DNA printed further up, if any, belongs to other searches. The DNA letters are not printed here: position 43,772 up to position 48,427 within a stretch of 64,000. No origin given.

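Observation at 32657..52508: A ~19.9-kb gene string fuses DISARM, Vsr, SPARSA and a protease, mostly through overlapping or abutting start/stop codons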

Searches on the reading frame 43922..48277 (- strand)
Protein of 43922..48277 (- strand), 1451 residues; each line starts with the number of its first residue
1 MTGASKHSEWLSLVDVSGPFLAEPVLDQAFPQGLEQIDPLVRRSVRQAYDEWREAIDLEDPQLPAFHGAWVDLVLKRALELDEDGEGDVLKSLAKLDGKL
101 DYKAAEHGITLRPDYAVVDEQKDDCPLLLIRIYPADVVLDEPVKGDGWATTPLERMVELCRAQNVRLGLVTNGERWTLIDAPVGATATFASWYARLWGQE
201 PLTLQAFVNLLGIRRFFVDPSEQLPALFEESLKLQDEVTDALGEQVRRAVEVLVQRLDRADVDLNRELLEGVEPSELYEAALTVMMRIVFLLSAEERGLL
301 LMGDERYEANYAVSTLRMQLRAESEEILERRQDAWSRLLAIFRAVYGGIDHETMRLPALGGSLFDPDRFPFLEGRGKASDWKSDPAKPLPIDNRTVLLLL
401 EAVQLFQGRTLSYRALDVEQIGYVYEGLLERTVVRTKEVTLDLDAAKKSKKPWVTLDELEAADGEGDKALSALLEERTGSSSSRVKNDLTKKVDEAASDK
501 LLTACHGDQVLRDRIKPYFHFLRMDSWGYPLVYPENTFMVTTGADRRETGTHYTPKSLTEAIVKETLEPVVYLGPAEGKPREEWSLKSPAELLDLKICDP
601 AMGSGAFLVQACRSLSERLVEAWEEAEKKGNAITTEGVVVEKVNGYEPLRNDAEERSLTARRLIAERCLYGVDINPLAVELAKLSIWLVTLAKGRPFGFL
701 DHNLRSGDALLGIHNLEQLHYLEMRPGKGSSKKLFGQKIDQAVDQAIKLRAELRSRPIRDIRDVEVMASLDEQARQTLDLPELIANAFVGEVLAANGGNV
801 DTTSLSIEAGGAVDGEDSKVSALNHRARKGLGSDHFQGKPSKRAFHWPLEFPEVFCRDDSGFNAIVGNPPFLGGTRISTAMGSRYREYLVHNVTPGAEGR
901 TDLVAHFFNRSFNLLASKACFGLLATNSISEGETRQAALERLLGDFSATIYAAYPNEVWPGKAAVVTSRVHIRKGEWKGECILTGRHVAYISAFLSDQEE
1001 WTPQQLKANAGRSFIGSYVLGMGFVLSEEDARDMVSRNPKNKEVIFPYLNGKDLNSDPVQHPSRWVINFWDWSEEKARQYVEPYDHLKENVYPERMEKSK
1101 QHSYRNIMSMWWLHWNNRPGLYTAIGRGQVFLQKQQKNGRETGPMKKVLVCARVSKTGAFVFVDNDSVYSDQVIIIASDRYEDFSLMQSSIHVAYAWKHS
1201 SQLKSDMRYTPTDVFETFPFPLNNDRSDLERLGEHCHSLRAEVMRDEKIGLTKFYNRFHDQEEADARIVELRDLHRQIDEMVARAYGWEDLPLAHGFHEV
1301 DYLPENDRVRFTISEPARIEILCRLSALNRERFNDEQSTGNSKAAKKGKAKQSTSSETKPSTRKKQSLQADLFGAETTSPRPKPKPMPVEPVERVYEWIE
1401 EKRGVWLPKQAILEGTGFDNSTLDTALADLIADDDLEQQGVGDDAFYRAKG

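Call 3: search_protein_families(library=pfam, proteins=[window:43922-48277:-])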
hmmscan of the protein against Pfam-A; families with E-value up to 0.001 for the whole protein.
window:43922-48277:- (1451 aa): 5 families
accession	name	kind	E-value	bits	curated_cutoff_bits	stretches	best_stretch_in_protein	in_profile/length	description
PF07669.17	Eco57I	-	2.5e-19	70.4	25.3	1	668-931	2-140/171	Eco57I restriction-modification methylase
PF20473.4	MmeI_Mtase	-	4.7e-16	59.2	27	2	864-964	138-236/259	MmeI, DNA-methyltransferase domain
PF20466.3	MmeI_TRD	-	4.3e-12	46.3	27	1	1161-1221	145-205/207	MmeI, target recognition domain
PF20464.3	MmeI_N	-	4.1e-06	27.7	27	1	129-255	83-180/181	MmeI, N-terminal domain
PF02384.22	N6_Mtase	-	8.5e-05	22.5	20.4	0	546-627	22-72/311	N-6 DNA Methylase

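Call 4: search_protein_families(library=padloc, proteins=[window:43922-48277:-])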
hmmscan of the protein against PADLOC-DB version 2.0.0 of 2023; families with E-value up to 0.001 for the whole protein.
window:43922-48277:- (1451 aa): 37 families (the best 25 are shown)
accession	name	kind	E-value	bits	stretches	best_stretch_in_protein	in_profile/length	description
PDLC02643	DrmMI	-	0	1884.6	1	2-1360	5-1340/1347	DrmMI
PDLC03618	REase_MTase_IIG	-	0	1768.2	1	1-1451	1-1426/1429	Type IIG restriction enzyme-methyltransferase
PDLC02645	DrmMI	-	0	1263.9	1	4-794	4-768/772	DrmMI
PDLC02638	DrmMI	-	0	1192.1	1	2-924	2-933/935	DrmMI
PDLC02644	DrmMI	-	0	1140.2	1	486-1450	2-976/988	DrmMI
PDLC02642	DrmMI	-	1.3e-177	589.9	1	2-568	3-571/594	DrmMI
PDLC02646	DrmMI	-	5e-161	535.5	1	611-1355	2-773/792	DrmMI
PDLC02640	DrmMI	-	4.1e-130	433.2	2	905-1359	534-1000/1015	DrmMI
PDLC02639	DrmMI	-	2.7e-127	424.2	2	286-763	1-429/803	DrmMI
PDLC03599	REase_MTase_IIG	-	1.4e-70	236.3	2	863-1289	471-909/959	Type IIG restriction enzyme-methyltransferase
PDLC03627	REase_MTase_IIG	-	3.8e-68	228.2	1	864-1343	565-1034/1136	Type IIG restriction enzyme-methyltransferase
PDLC03622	REase_MTase_IIG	-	1.7e-58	196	3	531-716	444-647/1524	Type IIG restriction enzyme-methyltransferase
PDLC02626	DrmD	-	4.3e-51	171.9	1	1172-1448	2-271/276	DrmD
PDLC03598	REase_MTase_IIG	-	3.1e-30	102.8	1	863-1288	482-887/912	Type IIG restriction enzyme-methyltransferase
PDLC03609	REase_MTase_IIG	-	3.3e-25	86.1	2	592-715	434-536/1066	Type IIG restriction enzyme-methyltransferase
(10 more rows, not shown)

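Call 70: find_homologous_proteins(query=window:43922-48277:-, max_evalue=1e-50)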
Query window:43922-48277:- (1451 aa): 7372 proteins with E <= 1e-50 among 8000 candidates; the best 120 are listed.
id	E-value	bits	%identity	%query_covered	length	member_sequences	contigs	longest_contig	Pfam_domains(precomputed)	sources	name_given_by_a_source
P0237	0.0e+0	2691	81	100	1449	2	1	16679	PF07669.18,PF20466.4,PF20473.5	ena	-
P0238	0.0e+0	2292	69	100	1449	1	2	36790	PF02384.23,PF07669.18,PF20466.4,PF20473.5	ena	-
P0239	0.0e+0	2240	69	100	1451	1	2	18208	PF07669.18,PF20466.4,PF20473.5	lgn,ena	-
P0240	0.0e+0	2217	68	100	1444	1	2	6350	PF07669.18,PF20466.4,PF20473.5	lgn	-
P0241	0.0e+0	2174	69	95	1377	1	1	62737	PF07669.18,PF20466.4,PF20473.5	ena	-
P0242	0.0e+0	2169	70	94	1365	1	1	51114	PF07669.18,PF20466.4,PF20473.5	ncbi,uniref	ncbi:Eco57I restriction-modification methylase domain-containing protein [Rhodosalinus sp. 5P4]|unir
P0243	0.0e+0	2162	66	100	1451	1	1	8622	PF07669.18,PF20466.4,PF20473.5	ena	-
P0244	0.0e+0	2134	66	100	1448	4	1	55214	PF07669.18,PF20466.4,PF20473.5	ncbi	-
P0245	0.0e+0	2131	69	93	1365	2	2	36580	PF07669.18,PF20466.4,PF20473.5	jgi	-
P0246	0.0e+0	2130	67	100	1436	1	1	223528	PF02384.23,PF07669.18,PF20466.4,PF20473.5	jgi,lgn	jgi:type I restriction-modification system DNA methylase subunit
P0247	0.0e+0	2122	69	94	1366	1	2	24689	PF07669.18,PF20466.4,PF20473.5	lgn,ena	-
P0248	0.0e+0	2110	67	95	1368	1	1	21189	PF07669.18,PF20466.4,PF20464.4,PF20473.5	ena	-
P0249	0.0e+0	2096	65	100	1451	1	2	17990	PF07669.18,PF20466.4,PF20473.5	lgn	-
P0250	0.0e+0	2067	68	92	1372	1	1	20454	PF02384.23,PF07669.18,PF20466.4,PF20464.4,PF20473.5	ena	-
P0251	0.0e+0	2062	68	92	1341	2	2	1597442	PF02384.23,PF07669.18,PF20466.4,PF20464.4,PF20473.5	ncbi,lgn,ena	-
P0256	0.0e+0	2010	65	93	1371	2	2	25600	PF02384.23,PF07669.18,PF20466.4,PF20473.5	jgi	-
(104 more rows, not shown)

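Call 71: find_encoding_contigs(protein=P0237, flank=10000, max_places=2)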
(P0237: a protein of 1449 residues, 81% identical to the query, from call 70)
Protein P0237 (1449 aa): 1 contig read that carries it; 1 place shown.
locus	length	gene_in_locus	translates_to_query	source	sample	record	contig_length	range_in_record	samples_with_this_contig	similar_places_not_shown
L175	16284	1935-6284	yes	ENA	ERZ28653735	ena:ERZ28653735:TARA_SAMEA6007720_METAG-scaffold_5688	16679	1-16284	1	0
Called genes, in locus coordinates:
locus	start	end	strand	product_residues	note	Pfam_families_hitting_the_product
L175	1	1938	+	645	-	?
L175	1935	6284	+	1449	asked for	PF20473:MmeI_Mtase (weak), PF07669:Eco57I, PF20473:MmeI_Mtase, PF20466:MmeI_TRD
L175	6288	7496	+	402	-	PF18062:RE_AspBHI_N, PF04471:Mrr_cat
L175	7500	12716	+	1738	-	PF14213:DUF4325, PF00271:Helicase_C (weak)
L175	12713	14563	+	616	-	PF09369:MZB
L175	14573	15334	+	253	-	PF13091:PLDc_2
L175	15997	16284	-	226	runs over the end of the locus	?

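Call 72: find_encoding_contigs(protein=P0256, flank=10000, max_places=2)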
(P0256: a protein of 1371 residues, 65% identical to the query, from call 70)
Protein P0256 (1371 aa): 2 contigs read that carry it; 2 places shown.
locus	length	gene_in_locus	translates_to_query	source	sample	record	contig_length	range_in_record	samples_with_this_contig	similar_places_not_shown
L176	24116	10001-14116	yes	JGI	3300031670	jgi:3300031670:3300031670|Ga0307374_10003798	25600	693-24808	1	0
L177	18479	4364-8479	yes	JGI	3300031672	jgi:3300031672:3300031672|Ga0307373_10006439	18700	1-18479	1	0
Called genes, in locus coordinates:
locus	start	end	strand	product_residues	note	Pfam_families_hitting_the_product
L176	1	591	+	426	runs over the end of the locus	?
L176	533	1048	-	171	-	-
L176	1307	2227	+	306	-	PF08401:ArdcN, PF18818:MPTase-PolyVal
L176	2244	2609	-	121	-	PF01609:DDE_Tnp_1, PF13586:DDE_Tnp_1_2 (weak)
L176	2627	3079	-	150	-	PF13340:DUF4096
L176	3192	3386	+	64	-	-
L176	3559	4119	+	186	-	-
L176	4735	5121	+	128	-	PF11171:DUF2958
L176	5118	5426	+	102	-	PF27190:KlcB_3rd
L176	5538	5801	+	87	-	PF02604:PhdYeFM_antitox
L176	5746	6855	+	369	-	PF00145:DNA_methylase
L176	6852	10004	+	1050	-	PF00176:SNF2-rel_dom, PF04851:ResIII (weak), PF00271:Helicase_C, PF13307:Helicase_C_2 (weak)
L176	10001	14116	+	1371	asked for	PF02384:N6_Mtase (faint), PF20473:MmeI_Mtase (faint), PF07669:Eco57I, PF20466:MmeI_TRD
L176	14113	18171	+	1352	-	PF00271:Helicase_C (weak)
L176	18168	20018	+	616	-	PF09369:MZB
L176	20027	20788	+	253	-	PF13091:PLDc_2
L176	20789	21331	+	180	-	PF03852:Vsr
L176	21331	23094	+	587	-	PF13289:SIR2_2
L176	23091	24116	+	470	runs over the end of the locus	-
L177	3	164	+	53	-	?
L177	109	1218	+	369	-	PF00145:DNA_methylase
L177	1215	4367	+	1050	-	PF00176:SNF2-rel_dom, PF04851:ResIII (weak), PF00271:Helicase_C, PF13307:Helicase_C_2 (weak)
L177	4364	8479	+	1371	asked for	PF02384:N6_Mtase (faint), PF20473:MmeI_Mtase (faint), PF07669:Eco57I, PF20466:MmeI_TRD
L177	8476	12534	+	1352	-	PF00271:Helicase_C (weak)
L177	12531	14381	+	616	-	PF09369:MZB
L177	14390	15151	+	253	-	PF13091:PLDc_2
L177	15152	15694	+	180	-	PF03852:Vsr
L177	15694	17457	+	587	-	PF13289:SIR2_2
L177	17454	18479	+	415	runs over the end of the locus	?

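Call 73: find_encoding_contigs(protein=P0238, flank=10000, max_places=2)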
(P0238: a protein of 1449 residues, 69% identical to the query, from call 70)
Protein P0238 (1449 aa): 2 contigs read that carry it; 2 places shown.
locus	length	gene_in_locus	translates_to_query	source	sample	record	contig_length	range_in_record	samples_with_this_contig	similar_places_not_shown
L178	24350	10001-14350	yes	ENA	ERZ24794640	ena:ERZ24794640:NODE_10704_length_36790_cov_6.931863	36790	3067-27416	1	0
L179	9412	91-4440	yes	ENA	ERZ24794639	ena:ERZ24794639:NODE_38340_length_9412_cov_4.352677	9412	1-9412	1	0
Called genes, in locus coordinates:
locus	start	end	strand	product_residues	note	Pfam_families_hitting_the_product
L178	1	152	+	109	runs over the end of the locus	-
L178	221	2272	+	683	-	PF09250:Prim-Pol, PF08706:D5_N, PF19263:DUF5906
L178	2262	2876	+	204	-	-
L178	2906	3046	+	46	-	-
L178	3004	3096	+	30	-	-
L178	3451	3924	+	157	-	PF07278:DUF1441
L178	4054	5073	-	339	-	-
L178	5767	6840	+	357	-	PF00145:DNA_methylase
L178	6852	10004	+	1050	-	PF00176:SNF2-rel_dom, PF04851:ResIII (weak), PF00271:Helicase_C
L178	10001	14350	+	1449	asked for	PF02384:N6_Mtase (faint), PF20473:MmeI_Mtase (weak), PF07669:Eco57I, PF20466:MmeI_TRD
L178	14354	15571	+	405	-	PF18062:RE_AspBHI_N, PF04471:Mrr_cat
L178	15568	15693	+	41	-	-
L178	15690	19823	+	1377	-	PF02384:N6_Mtase (faint), PF20473:MmeI_Mtase (faint), PF07669:Eco57I, PF20466:MmeI_TRD (faint)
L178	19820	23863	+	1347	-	PF00271:Helicase_C (faint)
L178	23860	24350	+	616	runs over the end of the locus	PF09369:MZB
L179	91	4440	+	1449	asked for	PF02384:N6_Mtase (faint), PF20473:MmeI_Mtase (weak), PF07669:Eco57I, PF20466:MmeI_TRD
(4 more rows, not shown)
